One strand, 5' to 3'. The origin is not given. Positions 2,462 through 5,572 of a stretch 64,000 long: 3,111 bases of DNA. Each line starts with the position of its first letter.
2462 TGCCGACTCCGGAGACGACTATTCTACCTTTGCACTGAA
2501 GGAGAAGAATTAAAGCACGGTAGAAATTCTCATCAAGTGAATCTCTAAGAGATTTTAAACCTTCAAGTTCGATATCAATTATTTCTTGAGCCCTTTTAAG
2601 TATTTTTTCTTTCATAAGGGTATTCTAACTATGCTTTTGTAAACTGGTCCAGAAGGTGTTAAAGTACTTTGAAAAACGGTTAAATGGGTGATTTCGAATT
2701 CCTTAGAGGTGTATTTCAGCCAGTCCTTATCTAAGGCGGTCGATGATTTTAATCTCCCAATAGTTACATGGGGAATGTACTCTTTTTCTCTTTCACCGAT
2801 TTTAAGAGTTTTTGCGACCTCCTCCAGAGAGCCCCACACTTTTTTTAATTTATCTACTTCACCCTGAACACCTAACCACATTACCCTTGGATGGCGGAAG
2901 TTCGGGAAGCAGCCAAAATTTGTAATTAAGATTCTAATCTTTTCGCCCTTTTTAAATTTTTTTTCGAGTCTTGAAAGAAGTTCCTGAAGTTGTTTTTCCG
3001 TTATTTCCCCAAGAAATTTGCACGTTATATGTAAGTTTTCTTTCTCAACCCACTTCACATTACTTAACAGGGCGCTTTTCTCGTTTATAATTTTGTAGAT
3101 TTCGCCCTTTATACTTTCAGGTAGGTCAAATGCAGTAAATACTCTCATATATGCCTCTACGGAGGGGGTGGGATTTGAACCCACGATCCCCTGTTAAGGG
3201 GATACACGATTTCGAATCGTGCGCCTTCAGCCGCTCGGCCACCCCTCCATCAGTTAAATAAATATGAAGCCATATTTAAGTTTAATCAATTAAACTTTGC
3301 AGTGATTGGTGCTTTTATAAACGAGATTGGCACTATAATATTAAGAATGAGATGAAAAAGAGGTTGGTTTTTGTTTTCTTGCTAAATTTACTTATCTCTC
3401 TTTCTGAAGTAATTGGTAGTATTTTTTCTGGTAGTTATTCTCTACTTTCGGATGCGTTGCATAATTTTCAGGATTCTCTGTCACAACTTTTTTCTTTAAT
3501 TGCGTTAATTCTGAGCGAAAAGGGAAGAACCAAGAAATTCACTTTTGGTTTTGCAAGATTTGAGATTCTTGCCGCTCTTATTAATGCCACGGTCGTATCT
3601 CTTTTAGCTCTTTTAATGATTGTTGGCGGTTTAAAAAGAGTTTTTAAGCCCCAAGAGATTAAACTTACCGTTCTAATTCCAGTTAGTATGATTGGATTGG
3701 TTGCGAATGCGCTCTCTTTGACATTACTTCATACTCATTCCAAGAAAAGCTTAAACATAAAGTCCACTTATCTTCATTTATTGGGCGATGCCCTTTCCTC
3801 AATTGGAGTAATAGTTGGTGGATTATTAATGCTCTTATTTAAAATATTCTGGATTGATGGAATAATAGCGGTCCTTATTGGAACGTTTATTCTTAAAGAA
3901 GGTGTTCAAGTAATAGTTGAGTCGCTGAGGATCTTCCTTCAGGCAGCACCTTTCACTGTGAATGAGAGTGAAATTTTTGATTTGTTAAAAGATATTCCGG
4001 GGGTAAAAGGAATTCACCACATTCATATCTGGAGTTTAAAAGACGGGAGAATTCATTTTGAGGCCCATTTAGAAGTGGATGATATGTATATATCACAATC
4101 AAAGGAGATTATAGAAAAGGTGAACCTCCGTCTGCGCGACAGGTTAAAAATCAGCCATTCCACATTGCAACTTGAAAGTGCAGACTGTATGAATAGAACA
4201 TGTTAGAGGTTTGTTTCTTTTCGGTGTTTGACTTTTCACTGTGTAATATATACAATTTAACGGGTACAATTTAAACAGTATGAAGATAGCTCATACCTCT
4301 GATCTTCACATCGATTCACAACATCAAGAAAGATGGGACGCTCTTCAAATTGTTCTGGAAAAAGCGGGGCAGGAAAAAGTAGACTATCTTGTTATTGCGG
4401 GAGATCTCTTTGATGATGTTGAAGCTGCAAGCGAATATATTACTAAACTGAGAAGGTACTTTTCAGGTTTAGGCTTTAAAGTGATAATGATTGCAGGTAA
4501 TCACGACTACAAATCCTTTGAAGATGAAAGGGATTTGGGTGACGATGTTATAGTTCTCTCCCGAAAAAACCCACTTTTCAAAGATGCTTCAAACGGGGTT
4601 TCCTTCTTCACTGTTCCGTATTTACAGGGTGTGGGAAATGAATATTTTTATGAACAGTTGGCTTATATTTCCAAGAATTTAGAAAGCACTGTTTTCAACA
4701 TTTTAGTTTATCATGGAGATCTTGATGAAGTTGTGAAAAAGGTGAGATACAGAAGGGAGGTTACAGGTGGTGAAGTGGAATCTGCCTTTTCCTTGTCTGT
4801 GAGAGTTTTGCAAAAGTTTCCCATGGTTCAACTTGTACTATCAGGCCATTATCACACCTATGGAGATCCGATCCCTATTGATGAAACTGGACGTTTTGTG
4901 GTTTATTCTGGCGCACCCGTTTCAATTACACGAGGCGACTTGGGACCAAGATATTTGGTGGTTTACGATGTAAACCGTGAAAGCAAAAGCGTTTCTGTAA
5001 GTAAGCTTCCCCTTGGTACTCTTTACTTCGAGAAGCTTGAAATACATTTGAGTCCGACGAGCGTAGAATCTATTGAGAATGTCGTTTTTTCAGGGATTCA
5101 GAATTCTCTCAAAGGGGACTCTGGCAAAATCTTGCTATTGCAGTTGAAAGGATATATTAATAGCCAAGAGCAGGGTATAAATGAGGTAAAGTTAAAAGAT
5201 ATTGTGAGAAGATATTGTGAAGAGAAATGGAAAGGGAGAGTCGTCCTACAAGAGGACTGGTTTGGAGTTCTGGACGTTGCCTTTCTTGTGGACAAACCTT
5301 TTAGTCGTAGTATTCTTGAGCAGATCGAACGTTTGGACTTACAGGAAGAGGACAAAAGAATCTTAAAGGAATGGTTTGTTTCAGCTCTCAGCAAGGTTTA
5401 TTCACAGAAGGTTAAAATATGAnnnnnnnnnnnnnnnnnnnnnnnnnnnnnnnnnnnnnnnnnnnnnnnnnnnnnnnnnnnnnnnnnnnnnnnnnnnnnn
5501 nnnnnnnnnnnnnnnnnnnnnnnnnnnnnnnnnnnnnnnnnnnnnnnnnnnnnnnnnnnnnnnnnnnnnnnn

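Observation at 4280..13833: Single translationally coupled sbcD-sbcC-addA-addB operon in which the SbcC-like ATPase carries a transmembrane hairpin instead of a zinc hook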

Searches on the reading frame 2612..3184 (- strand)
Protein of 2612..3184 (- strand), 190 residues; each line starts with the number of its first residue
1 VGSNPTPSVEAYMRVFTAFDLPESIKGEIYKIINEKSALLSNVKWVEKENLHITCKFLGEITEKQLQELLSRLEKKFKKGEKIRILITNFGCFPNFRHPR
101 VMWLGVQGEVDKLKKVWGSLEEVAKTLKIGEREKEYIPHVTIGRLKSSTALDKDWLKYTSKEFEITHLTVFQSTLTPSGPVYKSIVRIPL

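Call 5: search_protein_families(library=ncbifam, proteins=[window:2612-3184:-], max_evalue=0.01)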
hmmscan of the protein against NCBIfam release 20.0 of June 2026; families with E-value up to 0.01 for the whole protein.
window:2612-3184:- (190 aa): 3 families
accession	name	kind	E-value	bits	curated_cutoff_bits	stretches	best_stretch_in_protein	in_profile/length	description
TIGR02258.1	2_5_ligase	equivalog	1.6e-41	142.1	65.7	1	13-190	1-180/180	RNA 2',3'-cyclic phosphodiesterase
NF011704.0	PRK15124.1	equivalog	1.3e-10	41.5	184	1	13-188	5-172/176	RNA 2',3'-cyclic phosphodiesterase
NF010223.0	PRK13679.1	equivalog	1.2e-07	31.8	129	1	52-148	34-124/170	hypothetical protein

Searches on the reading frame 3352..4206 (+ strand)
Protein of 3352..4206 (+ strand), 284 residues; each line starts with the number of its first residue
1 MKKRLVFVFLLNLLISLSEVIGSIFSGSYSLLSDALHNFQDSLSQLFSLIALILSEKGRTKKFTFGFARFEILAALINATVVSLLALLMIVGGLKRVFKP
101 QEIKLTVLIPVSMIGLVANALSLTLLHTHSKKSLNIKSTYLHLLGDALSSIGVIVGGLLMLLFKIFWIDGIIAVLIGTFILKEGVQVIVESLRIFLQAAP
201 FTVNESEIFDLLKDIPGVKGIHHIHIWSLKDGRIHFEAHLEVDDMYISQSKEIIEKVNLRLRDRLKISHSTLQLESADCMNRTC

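Call 5: search_protein_families(library=ncbifam, proteins=[window:3352-4206:+], max_evalue=0.01)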
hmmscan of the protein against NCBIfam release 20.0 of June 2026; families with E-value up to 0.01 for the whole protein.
window:3352-4206:+ (284 aa): 10 families
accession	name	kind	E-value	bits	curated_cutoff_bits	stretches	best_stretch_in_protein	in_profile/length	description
TIGR01297.1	CDF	superfamily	1.7e-68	231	82.35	1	2-278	2-284/285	cation diffusion facilitator family transporter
NF002923.0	PRK03557.1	equivalog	2.9e-51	174.6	408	1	2-284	18-299/313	CDF family zinc transporter ZitB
NF033827.1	CDF_efflux_DmeF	equivalog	1.1e-26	94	250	2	2-130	15-144/309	CDF family Co(II)/Ni(II) efflux transporter DmeF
NF050169.1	CatEfflxFieF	equivalog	1.2e-24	87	420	1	17-266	20-271/282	cation efflux pump FieF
NF033615.1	CDF_MamM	equivalog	4e-22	78.8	350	1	11-266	18-277/290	magnetosome biogenesis CDF transporter MamM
NF052602.1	Zn_efflux_Cdf31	equivalog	4.1e-21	75.6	460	1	2-279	7-292/299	CDF family zinc efflux transporter Cdf31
NF007064.0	PRK09509.1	equivalog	1.4e-20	73.6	447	1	17-266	25-276/300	CDF family cation-efflux transporter FieF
NF052621.1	MngEfTpMntE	equivalog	1.7e-19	70.3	500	1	21-278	22-283/293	manganese efflux transporter MntE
NF033616.1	CDF_MamB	equivalog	8.2e-19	68.2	350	1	9-266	13-272/284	magnetosome biogenesis CDF transporter MamB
NF040994.1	MamV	equivalog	8.1e-07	28.4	500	1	23-262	32-272/319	CDF transporter MamV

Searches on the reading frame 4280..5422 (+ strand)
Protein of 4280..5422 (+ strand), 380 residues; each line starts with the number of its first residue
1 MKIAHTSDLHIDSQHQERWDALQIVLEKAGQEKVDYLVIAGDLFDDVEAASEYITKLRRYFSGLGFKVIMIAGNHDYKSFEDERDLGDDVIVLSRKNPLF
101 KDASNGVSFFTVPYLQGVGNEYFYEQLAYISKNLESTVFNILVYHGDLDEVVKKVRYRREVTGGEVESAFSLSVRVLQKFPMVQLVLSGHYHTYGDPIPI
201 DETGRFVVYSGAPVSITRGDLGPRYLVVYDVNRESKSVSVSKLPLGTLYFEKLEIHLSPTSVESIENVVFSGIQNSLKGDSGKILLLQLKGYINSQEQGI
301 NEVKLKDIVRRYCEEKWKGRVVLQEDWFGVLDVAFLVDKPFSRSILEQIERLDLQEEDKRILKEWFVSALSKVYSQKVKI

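Call 4: search_protein_families(library=pfam, proteins=[window:4280-5422:+], max_evalue=0.01)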
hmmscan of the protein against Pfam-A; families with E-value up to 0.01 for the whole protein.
window:4280-5422:+ (380 aa): 2 families
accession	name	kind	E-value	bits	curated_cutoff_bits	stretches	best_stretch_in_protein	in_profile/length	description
PF00149.33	Metallophos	-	2e-17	64.7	21.5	1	1-194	1-191/191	Calcineurin-like phosphoesterase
PF12850.12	Metallophos_2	-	3.3e-10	40.6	27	1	1-212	1-134/154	Calcineurin-like phosphoesterase superfamily domain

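Call 5: search_protein_families(library=ncbifam, proteins=[window:4280-5422:+], max_evalue=0.01)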
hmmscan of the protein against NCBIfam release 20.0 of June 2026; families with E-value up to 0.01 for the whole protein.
window:4280-5422:+ (380 aa): 15 families
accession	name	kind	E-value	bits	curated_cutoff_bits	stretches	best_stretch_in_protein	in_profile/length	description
TIGR03729.1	acc_ester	subfamily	1.6e-15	57.2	148.25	1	2-78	1-74/239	putative phosphoesterase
TIGR00619.1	sbcd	subfamily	2.9e-13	50.2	77.65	1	1-80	1-90/252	exonuclease subunit SbcD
NF041753.2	sbcd_Staph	equivalog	2.4e-09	36.5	480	1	1-212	1-227/375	exonuclease subunit SbcD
NF008206.2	PRK10966.1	equivalog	2.5e-08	33.4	450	1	1-83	1-92/380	exonuclease subunit SbcD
NF041029.1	Mre11_Pyroc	equivalog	1.1e-06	27.7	600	1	1-76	1-86/438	DNA double-strand break repair protein Mre11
NF033458.1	lipid_A_LpxG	equivalog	4e-05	23.1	350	1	1-83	45-125/321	UDP-2,3-diacylglucosamine diphosphatase LpxG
TIGR04123.1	P_estr_lig_assc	hypoth_equivalog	4e-05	23.1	150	1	22-86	53-118/207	ligase-associated DNA damage response endonuclease PdeM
NF003118.0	PRK04036.1-3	equivalog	0.00013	21.1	445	1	2-47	227-276/481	DNA-directed DNA polymerase II small subunit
NF003743.0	PRK05340.1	equivalog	0.00014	21.1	134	1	3-77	4-83/242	UDP-2,3-diacylglucosamine diphosphatase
NF041031.1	Mre11_Sulfo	equivalog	0.00021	20.7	500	1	11-128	17-143/374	DNA double-strand break repair protein Mre11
NF008359.0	PRK11148.1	equivalog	0.00034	20.2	225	0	19-79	39-99/275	3',5'-cyclic-AMP phosphodiesterase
TIGR00040.1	yfcE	subfamily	0.00059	19.9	56.25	1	1-81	1-69/158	YfcE family phosphodiesterase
NF041754.1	sbcd_Bac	equivalog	0.00085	18.6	750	1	1-77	1-87/390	exonuclease subunit SbcD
NF041030.1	Mre11_Halo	equivalog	0.0017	17.6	550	1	3-93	4-104/361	DNA double-strand break repair protein Mre11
NF053861.1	DS8_antiphage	equivalog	0.0035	15.1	790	0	5-91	1-98/994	anti-phage protein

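Call 21: search_protein_families(library=padloc, proteins=[window:4280-5422:+], max_evalue=0.01)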
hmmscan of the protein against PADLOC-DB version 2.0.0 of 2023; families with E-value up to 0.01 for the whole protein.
window:4280-5422:+ (380 aa): 3 families
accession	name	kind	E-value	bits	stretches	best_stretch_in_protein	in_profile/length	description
PDLC04908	PDC-S10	-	4.5e-09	33.9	1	1-193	10-183/223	-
PDLC05051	PDC-S60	-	9.1e-07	25.4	1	1-84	1-96/1027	-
PDLC00736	Effector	-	0.00099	16.1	1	5-78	7-87/561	Endonuclease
